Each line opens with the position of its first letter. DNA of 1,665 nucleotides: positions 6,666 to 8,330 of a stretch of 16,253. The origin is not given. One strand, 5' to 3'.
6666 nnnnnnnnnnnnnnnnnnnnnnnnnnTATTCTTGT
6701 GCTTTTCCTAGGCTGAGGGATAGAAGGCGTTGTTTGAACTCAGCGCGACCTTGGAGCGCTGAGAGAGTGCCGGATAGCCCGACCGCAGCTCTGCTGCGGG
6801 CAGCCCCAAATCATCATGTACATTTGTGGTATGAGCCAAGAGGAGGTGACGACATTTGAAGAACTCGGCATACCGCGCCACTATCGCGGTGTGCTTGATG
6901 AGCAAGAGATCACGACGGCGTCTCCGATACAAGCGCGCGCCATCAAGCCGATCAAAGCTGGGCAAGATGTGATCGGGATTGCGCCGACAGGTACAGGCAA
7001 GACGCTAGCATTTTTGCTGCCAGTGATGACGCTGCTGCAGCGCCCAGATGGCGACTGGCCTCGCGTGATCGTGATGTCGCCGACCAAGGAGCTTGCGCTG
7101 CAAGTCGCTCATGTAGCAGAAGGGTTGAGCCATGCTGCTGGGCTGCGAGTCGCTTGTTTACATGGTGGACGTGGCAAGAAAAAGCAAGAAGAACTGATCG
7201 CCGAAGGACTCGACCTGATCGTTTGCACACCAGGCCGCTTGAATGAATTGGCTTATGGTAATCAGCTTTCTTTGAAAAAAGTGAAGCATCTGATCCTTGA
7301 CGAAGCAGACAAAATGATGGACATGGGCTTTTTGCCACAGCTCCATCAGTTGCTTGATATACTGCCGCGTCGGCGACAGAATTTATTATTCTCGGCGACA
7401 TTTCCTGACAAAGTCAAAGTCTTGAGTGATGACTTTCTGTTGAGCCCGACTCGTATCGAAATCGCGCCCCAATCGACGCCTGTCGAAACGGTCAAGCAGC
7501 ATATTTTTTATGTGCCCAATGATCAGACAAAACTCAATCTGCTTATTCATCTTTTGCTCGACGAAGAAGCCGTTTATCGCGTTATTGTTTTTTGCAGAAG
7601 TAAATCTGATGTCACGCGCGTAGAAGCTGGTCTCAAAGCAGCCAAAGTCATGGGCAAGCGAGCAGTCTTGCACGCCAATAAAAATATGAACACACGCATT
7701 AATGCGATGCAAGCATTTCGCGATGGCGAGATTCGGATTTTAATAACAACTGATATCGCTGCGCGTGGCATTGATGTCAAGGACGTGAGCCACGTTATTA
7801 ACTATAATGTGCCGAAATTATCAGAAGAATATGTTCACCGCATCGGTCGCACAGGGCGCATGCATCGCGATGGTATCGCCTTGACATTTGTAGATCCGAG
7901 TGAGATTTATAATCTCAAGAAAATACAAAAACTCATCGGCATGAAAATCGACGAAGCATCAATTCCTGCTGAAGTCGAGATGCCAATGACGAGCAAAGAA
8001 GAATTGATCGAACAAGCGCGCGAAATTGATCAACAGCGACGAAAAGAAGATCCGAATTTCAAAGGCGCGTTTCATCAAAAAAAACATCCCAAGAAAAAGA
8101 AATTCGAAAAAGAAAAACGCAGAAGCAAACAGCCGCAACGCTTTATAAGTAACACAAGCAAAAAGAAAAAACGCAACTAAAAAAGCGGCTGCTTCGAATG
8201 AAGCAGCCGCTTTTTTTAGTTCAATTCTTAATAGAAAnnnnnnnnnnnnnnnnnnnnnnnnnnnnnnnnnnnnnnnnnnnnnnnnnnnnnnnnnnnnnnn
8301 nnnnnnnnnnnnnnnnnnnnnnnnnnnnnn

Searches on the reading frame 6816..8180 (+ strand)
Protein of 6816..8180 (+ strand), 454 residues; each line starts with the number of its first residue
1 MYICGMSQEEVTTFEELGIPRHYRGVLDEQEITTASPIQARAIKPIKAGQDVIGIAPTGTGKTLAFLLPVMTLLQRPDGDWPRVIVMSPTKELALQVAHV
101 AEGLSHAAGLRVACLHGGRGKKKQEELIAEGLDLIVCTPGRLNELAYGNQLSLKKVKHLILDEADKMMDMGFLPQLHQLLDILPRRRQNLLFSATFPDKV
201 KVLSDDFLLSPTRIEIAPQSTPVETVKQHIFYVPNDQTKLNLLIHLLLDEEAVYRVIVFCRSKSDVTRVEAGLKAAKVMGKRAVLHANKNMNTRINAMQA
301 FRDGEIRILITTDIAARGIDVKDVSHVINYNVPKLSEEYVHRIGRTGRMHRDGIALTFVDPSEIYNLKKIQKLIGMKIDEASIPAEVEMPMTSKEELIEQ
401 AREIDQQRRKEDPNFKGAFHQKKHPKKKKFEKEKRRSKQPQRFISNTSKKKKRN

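Call 11: search_protein_families(library=pfam, proteins=[window:6816-8180:+])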
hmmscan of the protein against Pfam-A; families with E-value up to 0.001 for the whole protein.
window:6816-8180:+ (454 aa): 3 families
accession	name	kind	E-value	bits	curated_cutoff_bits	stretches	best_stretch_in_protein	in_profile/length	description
PF00270.35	DEAD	-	8.3e-45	153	26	1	36-201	1-165/167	DEAD/DEAH box helicase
PF00271.37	Helicase_C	-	1.1e-31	109.8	23.5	1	239-349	2-109/110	Helicase conserved C-terminal domain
PF04851.21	ResIII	-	2.6e-06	27.9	22.5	1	39-196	8-162/164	Type III restriction enzyme, res subunit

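Call 33: find_homologous_proteins(query=window:6831-8180:+, max_evalue=1e-50)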
Query window:6831-8180:+ (449 aa): 7905 proteins with E <= 1e-50 among 8000 candidates; the best 120 are listed.
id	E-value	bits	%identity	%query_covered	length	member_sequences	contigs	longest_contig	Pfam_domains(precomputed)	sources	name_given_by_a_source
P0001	2.0e-294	994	100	100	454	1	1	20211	PF00270.36,PF00271.38,PF04851.22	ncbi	-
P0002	9.0e-239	810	82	100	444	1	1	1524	PF00270.36,PF00271.38,PF04851.22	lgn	-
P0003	1.6e-138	480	54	91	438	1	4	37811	PF00270.36,PF00271.38,PF04851.22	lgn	-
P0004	6.1e-138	478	54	91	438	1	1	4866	PF00270.36,PF00271.38,PF04851.22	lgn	-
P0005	6.3e-138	478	53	96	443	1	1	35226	PF00270.36,PF00271.38,PF04851.22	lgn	-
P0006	1.1e-137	477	55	91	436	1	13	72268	PF00270.36,PF00271.38,PF04851.22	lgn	-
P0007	1.8e-137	477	55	92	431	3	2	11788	PF00270.36,PF00271.38,PF04851.22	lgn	-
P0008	2.3e-137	476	53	94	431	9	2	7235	PF00270.36,PF00271.38,PF04851.22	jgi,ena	-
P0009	5.2e-137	475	54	91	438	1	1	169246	PF00270.36,PF00271.38,PF04851.22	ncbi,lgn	-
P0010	3.5e-136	472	52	92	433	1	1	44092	PF00270.36,PF00271.38,PF04851.22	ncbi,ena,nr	ncbi:MAG: DEAD/DEAH box helicase [Flavobacteriales bacterium]|nr:DEAD/DEAH box helicase [Flavobacter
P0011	4.1e-136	472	52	94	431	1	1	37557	PF00270.36,PF00271.38,PF04851.22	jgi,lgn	jgi:ATP-dependent RNA helicase RhlE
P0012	4.8e-136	472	53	91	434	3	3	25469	PF00270.36,PF00271.38,PF04851.22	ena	-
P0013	5.1e-136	472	54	91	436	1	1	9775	PF00270.36,PF00271.38,PF04851.22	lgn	-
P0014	7.0e-136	472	53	95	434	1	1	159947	PF00270.36,PF00271.38,PF04851.22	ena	-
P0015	7.6e-136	471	53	92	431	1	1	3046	PF00270.36,PF00271.38,PF04851.22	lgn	-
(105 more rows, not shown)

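Call 34: find_encoding_contigs(protein=P0001, flank=10000, max_places=4)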
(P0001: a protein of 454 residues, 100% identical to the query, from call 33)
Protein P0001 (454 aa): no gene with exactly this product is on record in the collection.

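Call 35: find_encoding_contigs(protein=P0002, flank=10000, max_places=4)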
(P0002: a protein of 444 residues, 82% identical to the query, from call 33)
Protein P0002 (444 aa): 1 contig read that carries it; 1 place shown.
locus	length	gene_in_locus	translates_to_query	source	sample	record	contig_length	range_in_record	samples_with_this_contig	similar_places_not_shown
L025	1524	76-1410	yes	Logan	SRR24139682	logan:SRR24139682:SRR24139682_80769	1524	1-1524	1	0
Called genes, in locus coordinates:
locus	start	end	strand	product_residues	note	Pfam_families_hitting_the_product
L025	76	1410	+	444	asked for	PF04851:ResIII (weak), PF00270:DEAD, PF00271:Helicase_C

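Call 37: list_cluster_members(proteins=[P0001])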
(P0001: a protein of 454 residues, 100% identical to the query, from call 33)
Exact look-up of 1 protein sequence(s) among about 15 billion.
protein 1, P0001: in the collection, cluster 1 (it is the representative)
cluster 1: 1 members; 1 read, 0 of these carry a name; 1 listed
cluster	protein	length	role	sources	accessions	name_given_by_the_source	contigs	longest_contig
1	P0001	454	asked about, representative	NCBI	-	-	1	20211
